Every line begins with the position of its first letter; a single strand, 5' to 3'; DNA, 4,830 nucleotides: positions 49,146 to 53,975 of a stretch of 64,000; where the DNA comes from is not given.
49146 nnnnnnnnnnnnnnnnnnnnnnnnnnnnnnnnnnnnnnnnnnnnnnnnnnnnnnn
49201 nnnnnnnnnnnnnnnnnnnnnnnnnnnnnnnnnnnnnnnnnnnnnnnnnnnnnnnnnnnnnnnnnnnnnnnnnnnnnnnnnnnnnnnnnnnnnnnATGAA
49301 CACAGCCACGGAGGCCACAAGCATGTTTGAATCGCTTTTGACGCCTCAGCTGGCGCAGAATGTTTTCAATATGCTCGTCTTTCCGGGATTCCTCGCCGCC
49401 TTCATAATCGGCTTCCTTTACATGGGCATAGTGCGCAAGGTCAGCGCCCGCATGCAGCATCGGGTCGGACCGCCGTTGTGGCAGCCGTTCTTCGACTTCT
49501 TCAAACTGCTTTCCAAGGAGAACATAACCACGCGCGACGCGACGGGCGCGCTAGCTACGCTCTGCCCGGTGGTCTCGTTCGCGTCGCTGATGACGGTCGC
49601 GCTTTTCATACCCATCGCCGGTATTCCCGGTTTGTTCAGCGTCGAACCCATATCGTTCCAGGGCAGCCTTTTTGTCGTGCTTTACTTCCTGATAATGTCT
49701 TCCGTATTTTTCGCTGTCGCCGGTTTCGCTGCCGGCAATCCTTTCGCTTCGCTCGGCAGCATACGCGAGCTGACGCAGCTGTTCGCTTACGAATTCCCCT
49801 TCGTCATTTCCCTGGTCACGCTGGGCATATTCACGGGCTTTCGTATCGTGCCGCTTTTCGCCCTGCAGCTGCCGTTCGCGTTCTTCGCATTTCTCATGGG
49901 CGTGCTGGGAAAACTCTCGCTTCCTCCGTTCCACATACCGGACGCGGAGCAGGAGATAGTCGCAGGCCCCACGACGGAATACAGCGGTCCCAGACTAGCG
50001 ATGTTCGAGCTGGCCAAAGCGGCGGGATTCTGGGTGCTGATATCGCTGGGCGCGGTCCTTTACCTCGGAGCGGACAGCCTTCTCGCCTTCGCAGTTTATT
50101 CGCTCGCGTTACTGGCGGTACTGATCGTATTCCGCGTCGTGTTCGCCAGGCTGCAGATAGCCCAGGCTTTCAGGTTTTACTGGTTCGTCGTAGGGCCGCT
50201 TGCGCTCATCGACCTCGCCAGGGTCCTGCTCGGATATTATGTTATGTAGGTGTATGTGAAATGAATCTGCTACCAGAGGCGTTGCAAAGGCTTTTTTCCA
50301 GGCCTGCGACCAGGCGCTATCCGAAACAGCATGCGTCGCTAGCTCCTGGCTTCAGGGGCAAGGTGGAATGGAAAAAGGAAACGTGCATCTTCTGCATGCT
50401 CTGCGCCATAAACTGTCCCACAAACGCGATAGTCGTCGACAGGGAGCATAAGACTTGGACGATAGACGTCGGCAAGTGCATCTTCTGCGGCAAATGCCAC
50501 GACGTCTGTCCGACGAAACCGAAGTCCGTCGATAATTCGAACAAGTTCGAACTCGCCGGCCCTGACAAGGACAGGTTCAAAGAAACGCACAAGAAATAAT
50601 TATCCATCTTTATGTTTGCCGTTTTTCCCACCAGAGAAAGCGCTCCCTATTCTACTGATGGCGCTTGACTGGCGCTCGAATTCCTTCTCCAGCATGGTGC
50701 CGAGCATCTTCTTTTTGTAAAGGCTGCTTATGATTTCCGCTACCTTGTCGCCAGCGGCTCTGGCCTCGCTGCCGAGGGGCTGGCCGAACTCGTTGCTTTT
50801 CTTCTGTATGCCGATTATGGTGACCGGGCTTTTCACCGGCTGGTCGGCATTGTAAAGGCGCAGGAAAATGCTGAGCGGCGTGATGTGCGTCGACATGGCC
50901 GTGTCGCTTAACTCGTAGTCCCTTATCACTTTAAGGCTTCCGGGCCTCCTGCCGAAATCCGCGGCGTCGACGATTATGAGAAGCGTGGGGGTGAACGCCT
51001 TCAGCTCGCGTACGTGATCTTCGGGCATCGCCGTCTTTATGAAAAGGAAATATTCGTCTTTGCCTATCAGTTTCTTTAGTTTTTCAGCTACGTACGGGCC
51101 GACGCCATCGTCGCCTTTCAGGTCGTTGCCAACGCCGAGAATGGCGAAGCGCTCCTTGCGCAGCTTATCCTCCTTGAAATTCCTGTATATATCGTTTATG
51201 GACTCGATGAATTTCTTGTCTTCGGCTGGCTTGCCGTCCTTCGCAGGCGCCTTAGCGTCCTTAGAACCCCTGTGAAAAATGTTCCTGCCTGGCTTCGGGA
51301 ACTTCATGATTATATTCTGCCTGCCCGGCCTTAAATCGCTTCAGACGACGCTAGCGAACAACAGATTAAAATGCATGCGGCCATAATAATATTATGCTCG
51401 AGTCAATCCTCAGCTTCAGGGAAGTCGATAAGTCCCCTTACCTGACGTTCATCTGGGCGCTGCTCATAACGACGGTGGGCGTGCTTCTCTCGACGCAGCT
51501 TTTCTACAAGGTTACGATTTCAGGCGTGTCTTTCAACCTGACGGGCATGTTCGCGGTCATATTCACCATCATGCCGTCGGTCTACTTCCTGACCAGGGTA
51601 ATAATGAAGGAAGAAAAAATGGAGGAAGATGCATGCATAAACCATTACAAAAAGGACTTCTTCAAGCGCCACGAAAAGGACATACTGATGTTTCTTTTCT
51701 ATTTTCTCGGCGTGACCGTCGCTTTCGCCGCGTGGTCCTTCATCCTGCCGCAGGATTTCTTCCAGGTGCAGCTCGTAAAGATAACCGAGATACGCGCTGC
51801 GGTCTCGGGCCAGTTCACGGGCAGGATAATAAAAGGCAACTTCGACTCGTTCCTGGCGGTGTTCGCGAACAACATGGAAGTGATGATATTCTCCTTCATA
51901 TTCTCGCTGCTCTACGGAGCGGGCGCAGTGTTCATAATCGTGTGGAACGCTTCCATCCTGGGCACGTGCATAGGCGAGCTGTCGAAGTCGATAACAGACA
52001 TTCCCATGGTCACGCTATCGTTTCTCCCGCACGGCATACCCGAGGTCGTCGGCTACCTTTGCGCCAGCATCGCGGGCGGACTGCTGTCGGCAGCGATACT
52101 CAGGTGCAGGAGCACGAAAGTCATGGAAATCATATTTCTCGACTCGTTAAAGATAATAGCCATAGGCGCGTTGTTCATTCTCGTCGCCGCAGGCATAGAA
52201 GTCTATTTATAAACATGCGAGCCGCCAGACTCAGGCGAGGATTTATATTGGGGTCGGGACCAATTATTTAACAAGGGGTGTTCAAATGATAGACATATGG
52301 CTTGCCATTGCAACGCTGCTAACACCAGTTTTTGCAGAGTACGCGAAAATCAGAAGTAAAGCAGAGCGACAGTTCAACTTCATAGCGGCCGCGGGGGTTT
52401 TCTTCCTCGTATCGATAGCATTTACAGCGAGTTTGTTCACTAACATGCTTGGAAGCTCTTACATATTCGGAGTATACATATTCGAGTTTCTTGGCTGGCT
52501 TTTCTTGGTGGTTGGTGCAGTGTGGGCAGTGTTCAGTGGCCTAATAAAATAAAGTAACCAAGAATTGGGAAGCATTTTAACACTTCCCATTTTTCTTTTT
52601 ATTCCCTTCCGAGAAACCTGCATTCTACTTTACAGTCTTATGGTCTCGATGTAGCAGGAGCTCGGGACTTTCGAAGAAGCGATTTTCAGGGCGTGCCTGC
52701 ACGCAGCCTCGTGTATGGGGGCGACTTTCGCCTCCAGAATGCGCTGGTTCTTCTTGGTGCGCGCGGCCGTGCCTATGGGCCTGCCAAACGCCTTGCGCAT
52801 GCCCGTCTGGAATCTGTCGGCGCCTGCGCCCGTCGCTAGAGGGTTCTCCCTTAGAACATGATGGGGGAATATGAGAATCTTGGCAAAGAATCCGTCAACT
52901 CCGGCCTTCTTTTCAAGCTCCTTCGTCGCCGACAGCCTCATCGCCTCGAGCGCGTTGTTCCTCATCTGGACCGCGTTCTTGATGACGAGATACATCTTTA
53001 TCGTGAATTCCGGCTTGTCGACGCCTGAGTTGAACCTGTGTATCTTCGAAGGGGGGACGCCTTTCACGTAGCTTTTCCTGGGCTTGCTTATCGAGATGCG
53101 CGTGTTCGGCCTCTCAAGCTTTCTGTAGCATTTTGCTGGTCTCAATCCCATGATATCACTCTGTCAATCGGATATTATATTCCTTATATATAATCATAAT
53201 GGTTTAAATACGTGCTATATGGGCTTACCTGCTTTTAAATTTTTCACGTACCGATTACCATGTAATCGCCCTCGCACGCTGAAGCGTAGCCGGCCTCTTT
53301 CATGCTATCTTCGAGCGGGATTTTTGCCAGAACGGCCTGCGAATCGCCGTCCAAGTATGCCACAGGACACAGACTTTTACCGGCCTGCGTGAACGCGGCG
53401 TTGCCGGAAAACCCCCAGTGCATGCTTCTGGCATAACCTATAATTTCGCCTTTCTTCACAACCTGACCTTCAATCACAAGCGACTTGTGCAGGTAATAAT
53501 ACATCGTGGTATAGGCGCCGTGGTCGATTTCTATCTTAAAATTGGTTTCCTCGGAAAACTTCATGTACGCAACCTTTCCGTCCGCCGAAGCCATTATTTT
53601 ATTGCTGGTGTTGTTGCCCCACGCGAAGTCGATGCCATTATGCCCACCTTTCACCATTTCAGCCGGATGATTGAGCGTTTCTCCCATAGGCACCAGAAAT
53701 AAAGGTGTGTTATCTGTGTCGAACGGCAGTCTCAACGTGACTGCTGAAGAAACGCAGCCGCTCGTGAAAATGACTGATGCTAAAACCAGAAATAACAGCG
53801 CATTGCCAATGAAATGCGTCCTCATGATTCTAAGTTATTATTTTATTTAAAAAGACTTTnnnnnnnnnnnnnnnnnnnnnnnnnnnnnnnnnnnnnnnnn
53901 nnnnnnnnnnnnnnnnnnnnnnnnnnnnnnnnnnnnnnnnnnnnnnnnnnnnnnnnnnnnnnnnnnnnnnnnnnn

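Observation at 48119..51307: Group-4 [NiFe]-hydrogenase module without a small-subunit (NuoB-like) or NuoC-like gene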

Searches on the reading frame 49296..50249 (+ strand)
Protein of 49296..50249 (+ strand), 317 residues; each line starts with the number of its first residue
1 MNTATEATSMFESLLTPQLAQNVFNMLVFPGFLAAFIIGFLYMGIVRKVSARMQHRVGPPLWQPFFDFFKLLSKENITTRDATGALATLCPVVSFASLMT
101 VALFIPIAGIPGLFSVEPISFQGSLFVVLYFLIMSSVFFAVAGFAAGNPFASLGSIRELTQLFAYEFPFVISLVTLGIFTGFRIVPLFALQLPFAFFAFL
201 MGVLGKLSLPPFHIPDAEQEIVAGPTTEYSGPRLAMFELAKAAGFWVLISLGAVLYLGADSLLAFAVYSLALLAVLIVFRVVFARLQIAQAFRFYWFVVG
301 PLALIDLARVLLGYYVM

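Call 4: search_protein_families(library=pfam, proteins=[window:49296-50249:+], max_evalue=0.01)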
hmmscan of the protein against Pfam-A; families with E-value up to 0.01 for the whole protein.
window:49296-50249:+ (317 aa): 1 family
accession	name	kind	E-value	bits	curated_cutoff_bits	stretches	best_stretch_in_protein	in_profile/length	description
PF00146.26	NADHdh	-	5.2e-57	193.9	27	1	34-307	10-294/298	NADH dehydrogenase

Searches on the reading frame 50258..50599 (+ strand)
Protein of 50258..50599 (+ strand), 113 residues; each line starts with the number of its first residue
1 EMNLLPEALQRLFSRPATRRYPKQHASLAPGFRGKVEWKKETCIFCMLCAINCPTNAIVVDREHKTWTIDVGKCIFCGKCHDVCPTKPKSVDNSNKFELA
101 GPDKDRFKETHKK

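Call 4: search_protein_families(library=pfam, proteins=[window:50258-50599:+], max_evalue=0.01)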
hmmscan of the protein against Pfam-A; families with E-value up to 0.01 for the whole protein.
window:50258-50599:+ (113 aa): 14 families
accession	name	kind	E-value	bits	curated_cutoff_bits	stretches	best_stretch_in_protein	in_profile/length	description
PF00037.32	Fer4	-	1.5e-13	50.4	21.1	2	37-58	2-23/24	4Fe-4S binding domain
PF13187.11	Fer4_9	-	5e-11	42.9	27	2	43-87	2-50/52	4Fe-4S dicluster domain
PF12838.12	Fer4_7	-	7.3e-11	42.8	27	1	42-87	1-51/52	4Fe-4S dicluster domain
PF12837.12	Fer4_6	-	1.2e-08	34.9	25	2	35-58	1-24/24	4Fe-4S binding domain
PF14697.11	Fer4_21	-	2e-08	34.6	35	1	39-86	4-53/59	4Fe-4S dicluster domain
PF13237.11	Fer4_10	-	2.6e-08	34.1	25.5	1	39-85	5-53/53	4Fe-4S dicluster domain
PF13484.11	Fer4_16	-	4.3e-07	31.1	30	2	43-61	2-20/66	4Fe-4S double cluster binding domain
PF12797.12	Fer4_2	-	2.9e-05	24.2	24.5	1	69-86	5-22/22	4Fe-4S binding domain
PF12798.12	Fer4_3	-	7.9e-05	23.6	27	0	74-86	1-13/15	4Fe-4S binding domain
PF13183.11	Fer4_8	-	0.00065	20.6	27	0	68-86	48-66/68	4Fe-4S dicluster domain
PF13534.11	Fer4_17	-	0.0011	19.9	22.2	0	66-86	38-58/61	4Fe-4S dicluster domain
PF13459.11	Fer4_15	-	0.0015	19.7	22.4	0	69-86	3-20/66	4Fe-4S single cluster domain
PF12800.12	Fer4_4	-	0.002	18.7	24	0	73-86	3-16/17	4Fe-4S binding domain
PF25160.1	LdpA_Fe-S-bd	-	0.0023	18.1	27.6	1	49-87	9-41/49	LdpA Fe-S cluster-binding domain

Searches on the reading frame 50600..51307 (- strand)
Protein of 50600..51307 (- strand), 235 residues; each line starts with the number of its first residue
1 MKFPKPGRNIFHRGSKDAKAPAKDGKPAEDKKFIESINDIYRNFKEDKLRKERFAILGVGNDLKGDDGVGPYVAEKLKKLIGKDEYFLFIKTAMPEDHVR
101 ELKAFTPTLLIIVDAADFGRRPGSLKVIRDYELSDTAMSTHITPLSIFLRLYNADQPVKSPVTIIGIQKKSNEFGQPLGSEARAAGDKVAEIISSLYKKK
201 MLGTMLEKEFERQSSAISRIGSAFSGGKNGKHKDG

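Call 4: search_protein_families(library=pfam, proteins=[window:50600-51307:-], max_evalue=0.01)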
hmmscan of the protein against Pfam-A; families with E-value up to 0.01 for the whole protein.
window:50600-51307:- (235 aa): 1 family
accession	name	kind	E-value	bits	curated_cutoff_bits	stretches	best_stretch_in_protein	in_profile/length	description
PF01750.23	HycI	-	6.8e-17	62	23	1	72-194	2-128/130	Hydrogenase maturation protease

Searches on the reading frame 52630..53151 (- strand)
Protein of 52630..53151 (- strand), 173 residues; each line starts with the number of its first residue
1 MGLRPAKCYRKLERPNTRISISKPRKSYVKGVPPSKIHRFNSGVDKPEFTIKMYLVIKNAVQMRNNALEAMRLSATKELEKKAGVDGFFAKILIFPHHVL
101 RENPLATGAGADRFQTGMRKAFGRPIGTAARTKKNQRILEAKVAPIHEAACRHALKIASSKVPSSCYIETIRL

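Call 40: search_protein_families(library=pfam, proteins=[window:52630-53151:-], max_evalue=0.00001)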
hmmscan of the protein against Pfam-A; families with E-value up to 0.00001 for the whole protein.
window:52630-53151:- (173 aa): 1 family
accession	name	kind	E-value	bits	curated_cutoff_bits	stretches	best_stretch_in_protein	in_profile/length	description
PF00252.24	Ribosomal_L16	-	1.2e-24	87.2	27.9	1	20-168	5-131/132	Ribosomal protein L16p/L10e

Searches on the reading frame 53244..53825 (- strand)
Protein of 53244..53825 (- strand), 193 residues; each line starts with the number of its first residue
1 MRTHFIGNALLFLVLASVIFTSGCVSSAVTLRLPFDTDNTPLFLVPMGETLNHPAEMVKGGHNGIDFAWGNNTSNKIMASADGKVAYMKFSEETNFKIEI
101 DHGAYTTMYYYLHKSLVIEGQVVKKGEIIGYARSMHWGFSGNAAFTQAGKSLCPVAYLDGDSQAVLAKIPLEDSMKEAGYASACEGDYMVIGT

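Call 40: search_protein_families(library=pfam, proteins=[window:53244-53825:-], max_evalue=0.00001)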
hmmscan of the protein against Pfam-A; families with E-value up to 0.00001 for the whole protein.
window:53244-53825:- (193 aa): 1 family
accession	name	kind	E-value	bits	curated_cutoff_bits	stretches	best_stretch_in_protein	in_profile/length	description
PF01551.29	Peptidase_M23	-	1.3e-13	51.4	28.7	1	61-135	2-75/96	Peptidase family M23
